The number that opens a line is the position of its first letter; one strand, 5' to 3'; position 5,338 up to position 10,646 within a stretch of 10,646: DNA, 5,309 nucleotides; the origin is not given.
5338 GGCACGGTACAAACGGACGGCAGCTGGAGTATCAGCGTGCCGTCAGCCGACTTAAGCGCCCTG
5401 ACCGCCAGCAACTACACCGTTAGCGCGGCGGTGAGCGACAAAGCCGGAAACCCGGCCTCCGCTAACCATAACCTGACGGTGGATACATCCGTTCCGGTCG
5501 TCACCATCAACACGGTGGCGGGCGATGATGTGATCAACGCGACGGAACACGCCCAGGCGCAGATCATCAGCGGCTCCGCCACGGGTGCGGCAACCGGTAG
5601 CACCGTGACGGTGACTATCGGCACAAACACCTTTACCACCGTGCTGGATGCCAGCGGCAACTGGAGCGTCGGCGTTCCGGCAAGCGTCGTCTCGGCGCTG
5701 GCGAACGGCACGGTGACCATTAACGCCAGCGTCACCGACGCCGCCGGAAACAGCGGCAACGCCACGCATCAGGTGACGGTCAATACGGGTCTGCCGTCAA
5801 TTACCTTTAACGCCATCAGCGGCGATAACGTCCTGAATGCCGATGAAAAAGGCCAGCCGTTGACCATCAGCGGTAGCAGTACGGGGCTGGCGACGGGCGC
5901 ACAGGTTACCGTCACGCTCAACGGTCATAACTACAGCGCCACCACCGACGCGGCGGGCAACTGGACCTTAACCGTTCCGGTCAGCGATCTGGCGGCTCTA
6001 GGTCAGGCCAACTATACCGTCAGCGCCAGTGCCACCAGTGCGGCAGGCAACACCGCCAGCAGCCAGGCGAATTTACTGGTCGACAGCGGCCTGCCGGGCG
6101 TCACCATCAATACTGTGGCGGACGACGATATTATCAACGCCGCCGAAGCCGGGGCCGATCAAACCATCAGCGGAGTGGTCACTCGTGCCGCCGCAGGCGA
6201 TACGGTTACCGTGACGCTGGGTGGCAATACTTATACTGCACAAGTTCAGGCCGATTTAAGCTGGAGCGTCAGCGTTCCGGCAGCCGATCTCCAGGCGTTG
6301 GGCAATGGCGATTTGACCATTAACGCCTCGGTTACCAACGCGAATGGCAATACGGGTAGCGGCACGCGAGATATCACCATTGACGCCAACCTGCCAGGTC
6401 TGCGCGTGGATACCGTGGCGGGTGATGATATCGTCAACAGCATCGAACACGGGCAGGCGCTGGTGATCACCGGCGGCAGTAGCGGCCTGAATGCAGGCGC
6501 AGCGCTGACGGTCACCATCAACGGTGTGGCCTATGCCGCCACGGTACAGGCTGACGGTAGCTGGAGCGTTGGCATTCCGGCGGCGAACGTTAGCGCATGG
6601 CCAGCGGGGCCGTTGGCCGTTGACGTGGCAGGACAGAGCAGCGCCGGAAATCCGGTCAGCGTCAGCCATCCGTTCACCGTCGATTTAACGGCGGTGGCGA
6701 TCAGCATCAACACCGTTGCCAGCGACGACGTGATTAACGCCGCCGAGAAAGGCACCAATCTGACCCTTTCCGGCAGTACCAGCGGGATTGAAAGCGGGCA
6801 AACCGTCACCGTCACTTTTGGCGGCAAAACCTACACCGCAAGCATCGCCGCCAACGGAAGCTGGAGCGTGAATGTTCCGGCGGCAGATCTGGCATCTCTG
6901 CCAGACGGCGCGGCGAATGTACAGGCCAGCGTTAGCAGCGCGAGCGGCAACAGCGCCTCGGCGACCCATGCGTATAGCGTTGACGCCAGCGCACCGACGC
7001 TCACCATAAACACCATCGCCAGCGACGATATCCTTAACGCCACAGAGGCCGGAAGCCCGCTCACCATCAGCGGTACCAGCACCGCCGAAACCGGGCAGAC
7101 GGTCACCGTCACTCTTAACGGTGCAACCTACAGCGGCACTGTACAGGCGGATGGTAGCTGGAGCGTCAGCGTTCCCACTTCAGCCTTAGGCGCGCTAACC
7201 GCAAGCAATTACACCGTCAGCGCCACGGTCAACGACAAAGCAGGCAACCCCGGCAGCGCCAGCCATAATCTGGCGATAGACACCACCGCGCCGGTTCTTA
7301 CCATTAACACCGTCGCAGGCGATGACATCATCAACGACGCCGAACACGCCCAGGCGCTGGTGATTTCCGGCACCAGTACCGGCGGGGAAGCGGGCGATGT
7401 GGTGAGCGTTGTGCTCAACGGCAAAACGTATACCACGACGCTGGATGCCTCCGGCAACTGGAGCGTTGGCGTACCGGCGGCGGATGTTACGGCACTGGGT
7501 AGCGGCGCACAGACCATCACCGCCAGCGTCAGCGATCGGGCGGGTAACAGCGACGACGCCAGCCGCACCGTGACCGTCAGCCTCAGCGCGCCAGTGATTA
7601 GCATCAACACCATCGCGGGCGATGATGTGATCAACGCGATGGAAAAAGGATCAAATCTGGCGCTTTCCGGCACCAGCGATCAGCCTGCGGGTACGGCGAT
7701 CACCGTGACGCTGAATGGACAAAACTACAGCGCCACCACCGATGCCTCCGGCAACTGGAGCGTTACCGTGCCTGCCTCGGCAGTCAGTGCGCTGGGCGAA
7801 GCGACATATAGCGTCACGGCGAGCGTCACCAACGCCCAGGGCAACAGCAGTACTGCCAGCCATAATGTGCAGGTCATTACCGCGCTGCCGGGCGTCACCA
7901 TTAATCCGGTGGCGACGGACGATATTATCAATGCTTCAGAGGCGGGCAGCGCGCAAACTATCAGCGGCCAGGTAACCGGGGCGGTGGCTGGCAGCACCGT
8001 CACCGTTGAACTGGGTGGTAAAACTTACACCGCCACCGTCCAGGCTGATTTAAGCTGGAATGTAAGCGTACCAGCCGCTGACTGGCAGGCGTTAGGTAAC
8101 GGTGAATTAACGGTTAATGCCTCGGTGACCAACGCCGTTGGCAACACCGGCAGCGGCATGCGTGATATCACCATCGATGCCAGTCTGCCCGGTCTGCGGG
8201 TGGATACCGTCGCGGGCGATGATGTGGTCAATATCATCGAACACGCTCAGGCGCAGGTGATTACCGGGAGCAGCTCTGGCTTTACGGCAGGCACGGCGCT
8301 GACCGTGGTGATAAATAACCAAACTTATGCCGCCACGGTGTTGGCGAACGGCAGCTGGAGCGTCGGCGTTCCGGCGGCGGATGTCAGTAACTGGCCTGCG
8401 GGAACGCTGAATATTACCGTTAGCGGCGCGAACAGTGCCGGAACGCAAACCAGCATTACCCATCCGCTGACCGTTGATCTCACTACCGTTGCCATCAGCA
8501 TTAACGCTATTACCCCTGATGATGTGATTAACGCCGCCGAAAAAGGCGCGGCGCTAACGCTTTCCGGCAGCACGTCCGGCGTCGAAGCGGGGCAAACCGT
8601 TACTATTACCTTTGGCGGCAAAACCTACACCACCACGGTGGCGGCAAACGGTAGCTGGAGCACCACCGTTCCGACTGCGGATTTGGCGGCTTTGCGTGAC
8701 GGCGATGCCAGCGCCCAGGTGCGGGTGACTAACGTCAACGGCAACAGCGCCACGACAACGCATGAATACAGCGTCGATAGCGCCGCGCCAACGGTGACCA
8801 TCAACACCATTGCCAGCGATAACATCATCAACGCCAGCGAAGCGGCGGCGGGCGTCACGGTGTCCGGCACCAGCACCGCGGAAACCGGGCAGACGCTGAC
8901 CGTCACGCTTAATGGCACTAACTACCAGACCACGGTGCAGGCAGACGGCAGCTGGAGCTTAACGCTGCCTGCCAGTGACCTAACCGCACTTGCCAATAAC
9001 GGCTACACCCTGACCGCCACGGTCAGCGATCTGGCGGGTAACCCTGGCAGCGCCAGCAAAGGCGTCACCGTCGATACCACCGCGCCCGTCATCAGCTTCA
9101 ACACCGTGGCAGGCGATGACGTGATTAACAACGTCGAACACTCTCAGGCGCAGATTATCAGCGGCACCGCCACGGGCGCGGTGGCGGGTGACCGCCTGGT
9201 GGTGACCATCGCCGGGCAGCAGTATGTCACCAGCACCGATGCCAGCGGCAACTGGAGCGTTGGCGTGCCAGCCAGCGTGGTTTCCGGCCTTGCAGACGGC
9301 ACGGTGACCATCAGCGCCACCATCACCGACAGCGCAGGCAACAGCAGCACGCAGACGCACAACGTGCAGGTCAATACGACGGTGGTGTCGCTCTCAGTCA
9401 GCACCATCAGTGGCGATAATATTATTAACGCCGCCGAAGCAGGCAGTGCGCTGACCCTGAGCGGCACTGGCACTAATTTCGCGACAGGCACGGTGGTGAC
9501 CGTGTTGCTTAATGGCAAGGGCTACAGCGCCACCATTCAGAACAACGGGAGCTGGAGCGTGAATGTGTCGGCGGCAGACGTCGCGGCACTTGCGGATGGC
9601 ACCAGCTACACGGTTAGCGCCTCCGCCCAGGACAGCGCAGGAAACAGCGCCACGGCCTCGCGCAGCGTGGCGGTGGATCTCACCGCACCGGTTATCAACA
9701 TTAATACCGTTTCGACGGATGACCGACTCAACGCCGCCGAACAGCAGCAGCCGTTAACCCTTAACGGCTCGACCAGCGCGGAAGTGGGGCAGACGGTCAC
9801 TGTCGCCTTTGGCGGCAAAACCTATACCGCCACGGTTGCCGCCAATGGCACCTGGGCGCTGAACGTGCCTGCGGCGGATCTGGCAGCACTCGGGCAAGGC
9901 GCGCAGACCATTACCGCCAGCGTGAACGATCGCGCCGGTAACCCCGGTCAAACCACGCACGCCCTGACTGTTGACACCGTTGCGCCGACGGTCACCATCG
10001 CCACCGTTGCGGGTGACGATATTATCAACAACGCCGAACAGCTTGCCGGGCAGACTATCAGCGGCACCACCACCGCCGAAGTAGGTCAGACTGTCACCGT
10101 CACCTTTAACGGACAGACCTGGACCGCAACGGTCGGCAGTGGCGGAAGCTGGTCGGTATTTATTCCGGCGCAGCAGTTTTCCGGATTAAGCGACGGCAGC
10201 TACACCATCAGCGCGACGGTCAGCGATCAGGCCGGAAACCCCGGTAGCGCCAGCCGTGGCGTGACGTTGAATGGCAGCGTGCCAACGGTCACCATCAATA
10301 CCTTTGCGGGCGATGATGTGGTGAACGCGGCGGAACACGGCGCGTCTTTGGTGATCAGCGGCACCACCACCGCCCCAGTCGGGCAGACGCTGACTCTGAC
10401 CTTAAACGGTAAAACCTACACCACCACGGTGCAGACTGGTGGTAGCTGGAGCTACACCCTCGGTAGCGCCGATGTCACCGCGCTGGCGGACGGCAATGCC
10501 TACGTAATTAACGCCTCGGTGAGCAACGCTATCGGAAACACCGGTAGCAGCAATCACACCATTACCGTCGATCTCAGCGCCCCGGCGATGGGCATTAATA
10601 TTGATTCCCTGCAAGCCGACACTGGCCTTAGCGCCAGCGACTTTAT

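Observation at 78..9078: Hierarchical organisation: six module types in fixed order forming a ~1.8-kb super-repeat, present five times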

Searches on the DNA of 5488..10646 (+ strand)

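Call 16: search_dna_similar(query=window:5488-10646:+, collection=ecoli_genomes, mode=near, max_rows=10)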
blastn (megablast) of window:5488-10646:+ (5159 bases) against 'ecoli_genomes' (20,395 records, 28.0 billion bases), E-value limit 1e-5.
Records with a match: 959; places in all: 3978; records where one place covers at least 80% of the query: 946.
Genomes with a match: 959 of 5426; with a place that covers at least 80% of the query: 946. Places per genome that has any: lowest 1, median 4, highest 6. On chromosomes: 3978 places; on plasmids: 0.
Best place of each record, by identity: 95-99% 4; 90-95% 948; 80-90% 5; 60-80% 2.
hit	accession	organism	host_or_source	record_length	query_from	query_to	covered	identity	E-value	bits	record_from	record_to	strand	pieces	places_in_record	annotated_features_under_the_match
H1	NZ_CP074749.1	Escherichia coli strain R32_14_1F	goat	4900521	1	5159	100%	95.9%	0e+0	8359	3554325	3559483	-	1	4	siiEA: BapA-related adhesin SiiEA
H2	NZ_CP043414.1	Escherichia coli strain EC42405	bovine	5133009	1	5159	100%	95.1%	0e+0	8120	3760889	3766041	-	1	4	siiEA: BapA-related adhesin SiiEA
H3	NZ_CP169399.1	Escherichia coli strain MFDS1022581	Animal source foods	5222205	1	5159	100%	95.1%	0e+0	8115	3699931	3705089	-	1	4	siiEA: BapA-related adhesin SiiEA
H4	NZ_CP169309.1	Escherichia coli strain MFDS1019527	cattle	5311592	1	5159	100%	95.1%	0e+0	8115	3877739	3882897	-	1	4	siiEA: BapA-related adhesin SiiEA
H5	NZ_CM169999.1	Escherichia coli strain N96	Tibetan Pig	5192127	1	5159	100%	95.0%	0e+0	8093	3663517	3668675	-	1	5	siiEA: BapA-related adhesin SiiEA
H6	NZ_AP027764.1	Escherichia coli strain 2017-02-2CC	Homo sapiens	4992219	1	5159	100%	94.7%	0e+0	8021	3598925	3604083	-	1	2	siiEA: BapA-related adhesin SiiEA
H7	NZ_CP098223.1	Escherichia coli strain Z0117EC0005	Canis lupus familiaris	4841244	1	5159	100%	94.4%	0e+0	7938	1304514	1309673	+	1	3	Ig-like domain-containing protein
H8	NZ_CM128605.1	Escherichia coli strain E200086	Homo sapiens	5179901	1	5159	100%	94.4%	0e+0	7938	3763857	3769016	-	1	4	Ig-like domain-containing protein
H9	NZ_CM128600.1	Escherichia coli strain E400634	Homo sapiens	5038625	1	5159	100%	94.4%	0e+0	7938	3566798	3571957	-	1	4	Ig-like domain-containing protein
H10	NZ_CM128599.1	Escherichia coli strain E500002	Homo sapiens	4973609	1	5159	100%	94.4%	0e+0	7938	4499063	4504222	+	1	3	Ig-like domain-containing protein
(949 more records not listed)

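Call 17: search_dna_similar(query=window:5488-10646:+, collection=plasmids, mode=near, max_rows=10)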
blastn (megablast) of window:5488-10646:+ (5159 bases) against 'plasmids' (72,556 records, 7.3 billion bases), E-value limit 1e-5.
Records with a match: 3; places in all: 11; records where one place covers at least 80% of the query: 2.
Best place of each record, by identity: 90-95% 2; 60-80% 1.
By first word of the organism name: Escherichia 2; Rahnella 1.
By predicted mobility (MOB-suite, as given by PLSDB): non-mobilizable 3.
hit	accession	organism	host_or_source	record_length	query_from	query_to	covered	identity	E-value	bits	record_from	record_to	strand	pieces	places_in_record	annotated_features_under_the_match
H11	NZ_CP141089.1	Escherichia coli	Homo sapiens,Infected Human Urine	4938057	4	5159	100%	93.1%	0e+0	7555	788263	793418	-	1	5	none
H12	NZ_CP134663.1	Escherichia coli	Larus michahellis,bacteria,cloaca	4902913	1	5159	100%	92.8%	0e+0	7478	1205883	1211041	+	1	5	none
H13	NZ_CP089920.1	Rahnella victoriana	single cell,soil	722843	1792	1910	2%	76.5%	6e-7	66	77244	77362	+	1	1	Ig-like domain-containing protein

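Call 18: get_annotated_region(hit=H1, flank=18000)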
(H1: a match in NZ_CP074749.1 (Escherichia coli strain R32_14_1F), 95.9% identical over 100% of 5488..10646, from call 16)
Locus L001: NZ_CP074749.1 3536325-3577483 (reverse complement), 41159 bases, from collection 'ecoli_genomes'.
description: Escherichia coli strain R32_14_1F chromosome, complete genome
organism: Escherichia coli strain R32_14_1F (NCBI taxid 562)
replicon: chromosome; assembly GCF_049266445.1
host: goat; source: missing; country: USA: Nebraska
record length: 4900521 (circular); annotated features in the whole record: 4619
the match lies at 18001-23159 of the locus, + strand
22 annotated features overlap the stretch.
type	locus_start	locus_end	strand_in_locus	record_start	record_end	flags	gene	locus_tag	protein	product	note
CDS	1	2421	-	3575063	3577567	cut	copA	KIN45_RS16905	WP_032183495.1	copper-exporting P-type ATPase CopA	-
CDS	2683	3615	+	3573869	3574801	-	glsA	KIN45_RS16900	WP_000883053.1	glutaminase A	-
CDS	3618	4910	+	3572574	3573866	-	ybaT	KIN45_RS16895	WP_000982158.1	APC family permease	-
CDS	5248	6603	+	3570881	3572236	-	-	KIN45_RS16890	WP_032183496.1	TolC family outer membrane protein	-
CDS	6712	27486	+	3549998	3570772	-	siiEA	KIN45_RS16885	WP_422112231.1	BapA-related adhesin SiiEA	-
CDS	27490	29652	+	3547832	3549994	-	-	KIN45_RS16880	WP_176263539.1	type I secretion system permease/ATPase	-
CDS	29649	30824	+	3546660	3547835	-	-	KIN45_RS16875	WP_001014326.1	HlyD family type I secretion periplasmic adaptor subunit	-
CDS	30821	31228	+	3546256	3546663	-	cueR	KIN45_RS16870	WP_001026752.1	Cu(I)-responsive transcriptional regulator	-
CDS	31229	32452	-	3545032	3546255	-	-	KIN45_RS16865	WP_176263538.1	hypothetical protein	-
CDS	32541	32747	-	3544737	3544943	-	-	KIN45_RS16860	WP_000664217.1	hypothetical protein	-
CDS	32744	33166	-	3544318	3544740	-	-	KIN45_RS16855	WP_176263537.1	hypothetical protein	-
CDS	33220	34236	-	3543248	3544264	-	-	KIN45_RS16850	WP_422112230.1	YadA-like family protein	-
CDS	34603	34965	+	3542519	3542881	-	-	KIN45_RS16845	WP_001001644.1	hypothetical protein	-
CDS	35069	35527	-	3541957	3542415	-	ybbJ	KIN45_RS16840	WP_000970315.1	NfeD family protein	-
CDS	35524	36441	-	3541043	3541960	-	qmcA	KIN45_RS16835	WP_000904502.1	SPFH domain-containing protein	-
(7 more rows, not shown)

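Call 40: search_dna_similar(query=L001:6712-27486:+, collection=ecoli_genomes, mode=near, max_rows=60, rows=spread)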
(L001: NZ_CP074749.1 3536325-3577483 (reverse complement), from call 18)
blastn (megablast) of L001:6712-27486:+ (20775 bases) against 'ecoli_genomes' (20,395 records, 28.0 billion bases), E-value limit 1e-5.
Records with a match: 960; places in all: 5491; records where one place covers at least 80% of the query: 749.
Genomes with a match: 960 of 5426; with a place that covers at least 80% of the query: 749. Places per genome that has any: lowest 1, median 6, highest 9. On chromosomes: 5491 places; on plasmids: 0.
Best place of each record, by identity: >=99% 1; 95-99% 17; 90-95% 527; 80-90% 414; 60-80% 1.
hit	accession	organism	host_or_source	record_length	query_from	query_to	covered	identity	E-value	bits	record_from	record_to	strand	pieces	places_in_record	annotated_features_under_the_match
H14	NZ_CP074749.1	Escherichia coli strain R32_14_1F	goat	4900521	1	20775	100%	100.0%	0e+0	38365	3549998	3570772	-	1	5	siiEA: BapA-related adhesin SiiEA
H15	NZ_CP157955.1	Escherichia coli strain B1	calf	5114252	1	20775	100%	91.9%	0e+0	29048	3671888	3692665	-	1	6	siiEA: BapA-related adhesin SiiEA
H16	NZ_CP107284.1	Escherichia coli strain SW4848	Water from a lake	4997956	1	20775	100%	91.8%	0e+0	28976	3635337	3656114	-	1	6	siiEA: BapA-related adhesin SiiEA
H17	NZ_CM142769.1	Escherichia coli strain GPEC403-625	chicken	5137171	1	20775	100%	91.8%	0e+0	28965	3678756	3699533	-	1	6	siiEA: BapA-related adhesin SiiEA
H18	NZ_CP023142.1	Escherichia coli strain CFSAN061770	missing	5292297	1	20775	100%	91.8%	0e+0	28921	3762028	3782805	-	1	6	siiEA: BapA-related adhesin SiiEA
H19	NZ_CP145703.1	Escherichia coli strain S1-CAM-04-C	Homo sapiens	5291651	1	20775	100%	91.8%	0e+0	28921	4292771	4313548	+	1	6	siiEA: BapA-related adhesin SiiEA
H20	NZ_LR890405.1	Escherichia coli strain MSB1_7C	Homo sapiens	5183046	1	20775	100%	91.8%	0e+0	28921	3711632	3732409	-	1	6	siiEA: BapA-related adhesin SiiEA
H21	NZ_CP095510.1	Escherichia coli strain GN02270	Homo sapiens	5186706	1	20775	100%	91.8%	0e+0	28915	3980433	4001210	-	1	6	siiEA: BapA-related adhesin SiiEA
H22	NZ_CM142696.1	Escherichia coli strain UID2309220041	Homo sapiens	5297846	1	20775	100%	91.8%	0e+0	28915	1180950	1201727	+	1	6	siiEA: BapA-related adhesin SiiEA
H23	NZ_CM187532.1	Escherichia coli strain capsule spontaneous mutant 21a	lab isolate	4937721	1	20775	100%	91.8%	0e+0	28915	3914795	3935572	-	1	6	siiEA: BapA-related adhesin SiiEA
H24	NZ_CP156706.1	Escherichia coli strain PKF11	Milvus migrans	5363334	1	20775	100%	91.8%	0e+0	28910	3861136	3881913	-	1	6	Ig-like domain-containing protein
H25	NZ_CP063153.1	Escherichia coli strain M7424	Homo sapiens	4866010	1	20775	100%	91.8%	0e+0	28904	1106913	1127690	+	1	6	siiEA: BapA-related adhesin SiiEA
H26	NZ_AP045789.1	Escherichia coli strain 23CRST027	Homo sapiens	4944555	1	20775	100%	91.8%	0e+0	28899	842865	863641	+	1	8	siiEA: BapA-related adhesin SiiEA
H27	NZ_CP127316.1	Escherichia coli strain Ch1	Gallus gallus domesticus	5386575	1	20775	100%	91.7%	0e+0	28855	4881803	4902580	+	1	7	siiEA: BapA-related adhesin SiiEA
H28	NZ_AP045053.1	Escherichia coli strain JNE25-003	Homo sapiens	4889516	1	20775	100%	91.7%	0e+0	28827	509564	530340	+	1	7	siiEA: BapA-related adhesin SiiEA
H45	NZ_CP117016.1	Escherichia coli strain MLI121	Homo sapiens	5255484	1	20775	100%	85.4%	0e+0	27042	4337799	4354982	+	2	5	siiEA: BapA-related adhesin SiiEA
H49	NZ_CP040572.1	Escherichia coli O157:H7 strain ECP17-46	Homo sapiens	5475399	2607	20775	84%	83.6%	0e+0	19659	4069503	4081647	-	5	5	siiEA: BapA-related adhesin SiiEA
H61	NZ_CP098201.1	Escherichia coli strain Z0117EC0056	Canis lupus familiaris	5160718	4420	20775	79%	86.7%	0e+0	18135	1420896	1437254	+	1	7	siiEA: BapA-related adhesin SiiEA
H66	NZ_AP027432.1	Escherichia coli strain EC581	Sus scrofa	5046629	2449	20775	79%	83.8%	0e+0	17033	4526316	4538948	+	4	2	siiEA: BapA-related adhesin SiiEA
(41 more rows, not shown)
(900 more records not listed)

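Call 41: get_annotated_region(hit=H49, flank=5000)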
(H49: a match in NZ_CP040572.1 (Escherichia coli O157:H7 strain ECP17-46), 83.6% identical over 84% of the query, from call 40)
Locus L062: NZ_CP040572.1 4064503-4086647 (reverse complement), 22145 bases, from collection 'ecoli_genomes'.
description: Escherichia coli O157:H7 strain ECP17-46 chromosome, complete genome
organism: Escherichia coli O157:H7 strain ECP17-46 (NCBI taxid 83334)
replicon: chromosome; assembly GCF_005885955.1
host: Homo sapiens; source: missing; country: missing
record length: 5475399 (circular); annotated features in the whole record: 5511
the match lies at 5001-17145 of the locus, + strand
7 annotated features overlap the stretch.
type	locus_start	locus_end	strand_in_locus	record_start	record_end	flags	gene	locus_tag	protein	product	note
CDS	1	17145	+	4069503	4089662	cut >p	siiEA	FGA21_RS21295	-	BapA-related adhesin SiiEA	internal stop; incomplete; partial in the middle of a contig; missing N-terminus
CDS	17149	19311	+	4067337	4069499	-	-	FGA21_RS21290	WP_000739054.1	type I secretion system permease/ATPase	-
CDS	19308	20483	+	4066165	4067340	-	-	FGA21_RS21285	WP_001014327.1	HlyD family type I secretion periplasmic adaptor subunit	-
CDS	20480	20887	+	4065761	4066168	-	cueR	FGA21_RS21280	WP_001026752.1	Cu(I)-responsive transcriptional regulator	-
CDS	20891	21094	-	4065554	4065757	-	-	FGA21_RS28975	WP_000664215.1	hypothetical protein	-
CDS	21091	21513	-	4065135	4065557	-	-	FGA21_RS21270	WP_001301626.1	lipoprotein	-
CDS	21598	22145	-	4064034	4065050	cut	-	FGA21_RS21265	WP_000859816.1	YadA family autotransporter adhesin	-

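Call 42: get_annotated_region(hit=H45, flank=1500)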
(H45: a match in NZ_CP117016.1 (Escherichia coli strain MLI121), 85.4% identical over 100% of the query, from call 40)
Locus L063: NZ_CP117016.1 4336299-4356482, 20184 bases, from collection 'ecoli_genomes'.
description: Escherichia coli strain MLI121 chromosome, complete genome
organism: Escherichia coli strain MLI121 (NCBI taxid 562)
replicon: chromosome; assembly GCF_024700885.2
host: Homo sapiens; source: stool sample; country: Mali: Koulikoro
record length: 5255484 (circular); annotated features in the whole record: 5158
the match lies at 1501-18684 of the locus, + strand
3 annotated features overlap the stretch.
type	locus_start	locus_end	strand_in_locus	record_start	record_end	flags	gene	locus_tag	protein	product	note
CDS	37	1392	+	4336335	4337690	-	-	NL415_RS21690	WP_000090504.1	TolC family outer membrane protein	-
CDS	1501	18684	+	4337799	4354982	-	siiEA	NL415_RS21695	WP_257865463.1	BapA-related adhesin SiiEA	-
CDS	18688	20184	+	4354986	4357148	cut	-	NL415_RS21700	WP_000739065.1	type I secretion system permease/ATPase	-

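Call 43: get_annotated_region(hit=H66, flank=5000)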
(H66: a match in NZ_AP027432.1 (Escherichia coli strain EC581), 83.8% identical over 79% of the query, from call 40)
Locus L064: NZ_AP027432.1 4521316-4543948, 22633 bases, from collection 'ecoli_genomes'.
description: Escherichia coli strain EC581 isolate EC581 chromosome, complete genome
organism: Escherichia coli strain EC581 (NCBI taxid 562)
replicon: chromosome; assembly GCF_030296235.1
host: Sus scrofa; source: feces; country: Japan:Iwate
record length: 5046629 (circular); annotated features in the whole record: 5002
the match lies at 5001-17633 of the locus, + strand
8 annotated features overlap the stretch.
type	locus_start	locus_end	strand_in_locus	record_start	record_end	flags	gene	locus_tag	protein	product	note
CDS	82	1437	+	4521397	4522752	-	-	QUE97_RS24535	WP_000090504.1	TolC family outer membrane protein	-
CDS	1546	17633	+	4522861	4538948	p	siiEA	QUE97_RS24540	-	BapA-related adhesin SiiEA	frameshifted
CDS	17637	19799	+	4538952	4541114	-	-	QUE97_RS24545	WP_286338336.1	type I secretion system permease/ATPase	-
CDS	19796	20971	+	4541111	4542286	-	-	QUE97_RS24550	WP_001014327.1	HlyD family type I secretion periplasmic adaptor subunit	-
CDS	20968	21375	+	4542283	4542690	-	cueR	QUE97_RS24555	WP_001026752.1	Cu(I)-responsive transcriptional regulator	-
CDS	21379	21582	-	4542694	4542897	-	-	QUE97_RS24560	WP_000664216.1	hypothetical protein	-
CDS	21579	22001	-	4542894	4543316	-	-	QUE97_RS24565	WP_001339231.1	hypothetical protein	-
CDS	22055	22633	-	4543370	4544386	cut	-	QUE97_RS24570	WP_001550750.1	YadA family autotransporter adhesin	-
